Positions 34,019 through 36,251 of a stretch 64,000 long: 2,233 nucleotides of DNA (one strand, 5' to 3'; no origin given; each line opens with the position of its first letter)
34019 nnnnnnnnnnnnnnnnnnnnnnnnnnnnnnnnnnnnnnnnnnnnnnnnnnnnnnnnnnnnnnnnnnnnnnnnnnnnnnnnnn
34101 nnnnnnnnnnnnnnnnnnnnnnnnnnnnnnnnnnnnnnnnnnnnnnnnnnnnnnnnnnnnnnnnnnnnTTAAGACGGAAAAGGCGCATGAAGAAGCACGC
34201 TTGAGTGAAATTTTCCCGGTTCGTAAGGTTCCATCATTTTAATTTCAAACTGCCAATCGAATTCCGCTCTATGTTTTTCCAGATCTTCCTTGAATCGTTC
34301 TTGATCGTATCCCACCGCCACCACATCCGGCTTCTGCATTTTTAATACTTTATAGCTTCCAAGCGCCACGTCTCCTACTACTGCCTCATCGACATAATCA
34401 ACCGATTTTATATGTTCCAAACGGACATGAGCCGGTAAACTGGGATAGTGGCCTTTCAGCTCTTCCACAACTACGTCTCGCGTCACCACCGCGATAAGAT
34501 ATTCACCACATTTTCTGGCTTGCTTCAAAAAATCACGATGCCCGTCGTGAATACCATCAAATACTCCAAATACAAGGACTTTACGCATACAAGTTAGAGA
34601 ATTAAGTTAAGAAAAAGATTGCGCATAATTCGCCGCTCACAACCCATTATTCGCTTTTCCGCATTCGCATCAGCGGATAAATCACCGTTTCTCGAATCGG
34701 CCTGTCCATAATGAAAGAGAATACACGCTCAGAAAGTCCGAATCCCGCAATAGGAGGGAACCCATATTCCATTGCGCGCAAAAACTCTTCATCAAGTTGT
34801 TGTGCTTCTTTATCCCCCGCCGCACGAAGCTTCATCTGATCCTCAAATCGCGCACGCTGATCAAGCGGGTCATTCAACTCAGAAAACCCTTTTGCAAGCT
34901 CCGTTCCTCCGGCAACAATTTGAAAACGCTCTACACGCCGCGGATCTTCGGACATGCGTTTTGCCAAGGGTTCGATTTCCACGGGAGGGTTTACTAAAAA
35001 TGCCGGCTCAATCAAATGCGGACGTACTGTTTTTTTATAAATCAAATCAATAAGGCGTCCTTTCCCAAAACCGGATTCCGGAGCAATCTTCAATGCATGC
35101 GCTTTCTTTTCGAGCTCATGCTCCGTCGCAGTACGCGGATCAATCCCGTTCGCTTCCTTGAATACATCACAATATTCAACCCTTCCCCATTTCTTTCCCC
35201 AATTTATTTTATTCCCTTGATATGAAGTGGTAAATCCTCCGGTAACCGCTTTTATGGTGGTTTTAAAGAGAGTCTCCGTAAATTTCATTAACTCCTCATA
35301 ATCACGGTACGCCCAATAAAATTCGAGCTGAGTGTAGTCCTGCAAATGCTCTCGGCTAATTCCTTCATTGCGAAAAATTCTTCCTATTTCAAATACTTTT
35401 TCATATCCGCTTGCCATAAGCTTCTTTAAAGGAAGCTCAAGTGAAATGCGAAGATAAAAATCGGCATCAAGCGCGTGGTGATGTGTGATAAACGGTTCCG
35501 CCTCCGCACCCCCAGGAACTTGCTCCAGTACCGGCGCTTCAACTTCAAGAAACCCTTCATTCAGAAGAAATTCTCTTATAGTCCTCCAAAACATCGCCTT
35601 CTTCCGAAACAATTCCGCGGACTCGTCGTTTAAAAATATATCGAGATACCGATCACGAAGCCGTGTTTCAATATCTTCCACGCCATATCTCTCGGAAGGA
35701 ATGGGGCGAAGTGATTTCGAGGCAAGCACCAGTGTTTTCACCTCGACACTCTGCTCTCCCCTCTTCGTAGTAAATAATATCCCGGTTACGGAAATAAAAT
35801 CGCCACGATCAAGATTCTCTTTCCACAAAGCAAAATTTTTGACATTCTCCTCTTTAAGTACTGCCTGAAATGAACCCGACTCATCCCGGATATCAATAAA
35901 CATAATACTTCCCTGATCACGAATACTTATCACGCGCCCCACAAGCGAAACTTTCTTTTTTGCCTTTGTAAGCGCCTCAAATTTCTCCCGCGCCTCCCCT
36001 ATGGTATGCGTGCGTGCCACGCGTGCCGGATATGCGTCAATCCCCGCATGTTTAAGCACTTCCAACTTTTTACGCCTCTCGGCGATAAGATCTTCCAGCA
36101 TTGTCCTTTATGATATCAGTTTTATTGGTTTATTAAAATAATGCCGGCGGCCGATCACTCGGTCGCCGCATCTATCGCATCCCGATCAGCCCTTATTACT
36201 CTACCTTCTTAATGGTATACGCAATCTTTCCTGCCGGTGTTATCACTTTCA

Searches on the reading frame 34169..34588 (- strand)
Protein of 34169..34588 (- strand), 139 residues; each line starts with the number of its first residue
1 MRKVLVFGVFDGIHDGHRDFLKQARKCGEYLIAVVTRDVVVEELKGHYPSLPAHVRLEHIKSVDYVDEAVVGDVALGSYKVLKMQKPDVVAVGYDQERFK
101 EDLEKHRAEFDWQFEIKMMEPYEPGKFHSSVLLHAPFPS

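Call 76: search_protein_families(library=pfam, proteins=[window:34169-34588:-], max_evalue=0.001)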
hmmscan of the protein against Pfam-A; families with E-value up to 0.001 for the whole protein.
window:34169-34588:- (139 aa): 2 families
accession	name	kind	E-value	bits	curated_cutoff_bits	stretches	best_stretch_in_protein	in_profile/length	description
PF01467.32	CTP_transf_like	-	9.5e-15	55.4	21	1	6-130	2-127/133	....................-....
PF06574.18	FAD_syn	-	1.7e-05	25.1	27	1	3-28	8-33/158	FAD synthetase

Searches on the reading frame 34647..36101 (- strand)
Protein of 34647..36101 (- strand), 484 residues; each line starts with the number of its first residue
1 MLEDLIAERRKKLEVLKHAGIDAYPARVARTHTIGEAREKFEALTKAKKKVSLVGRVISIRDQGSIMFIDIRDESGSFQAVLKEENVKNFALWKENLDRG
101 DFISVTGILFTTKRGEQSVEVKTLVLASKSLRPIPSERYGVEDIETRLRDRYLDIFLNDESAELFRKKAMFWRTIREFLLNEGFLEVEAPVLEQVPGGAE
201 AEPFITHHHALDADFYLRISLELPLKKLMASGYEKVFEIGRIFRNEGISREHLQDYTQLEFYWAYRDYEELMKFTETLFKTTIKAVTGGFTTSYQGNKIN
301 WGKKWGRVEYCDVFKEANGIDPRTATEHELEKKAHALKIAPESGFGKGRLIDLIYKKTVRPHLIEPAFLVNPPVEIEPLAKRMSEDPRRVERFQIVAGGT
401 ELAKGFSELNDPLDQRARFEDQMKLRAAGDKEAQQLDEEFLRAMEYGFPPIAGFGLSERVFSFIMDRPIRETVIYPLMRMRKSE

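Call 76: search_protein_families(library=pfam, proteins=[window:34647-36101:-], max_evalue=0.001)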
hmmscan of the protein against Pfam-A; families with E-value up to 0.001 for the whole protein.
window:34647-36101:- (484 aa): 3 families
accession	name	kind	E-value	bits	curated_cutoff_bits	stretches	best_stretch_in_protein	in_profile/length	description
PF00152.25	tRNA-synt_2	-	1.6e-67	228.2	25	1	144-478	2-307/308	tRNA synthetases class II (D, K and N)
PF01336.31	tRNA_anti-codon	-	1.1e-15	57.7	27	1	51-124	1-72/75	OB-fold nucleic acid binding domain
PF17244.8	CDC24_OB3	-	0.00042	20.6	25.4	1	47-122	5-86/216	Cell division control protein 24, OB domain 3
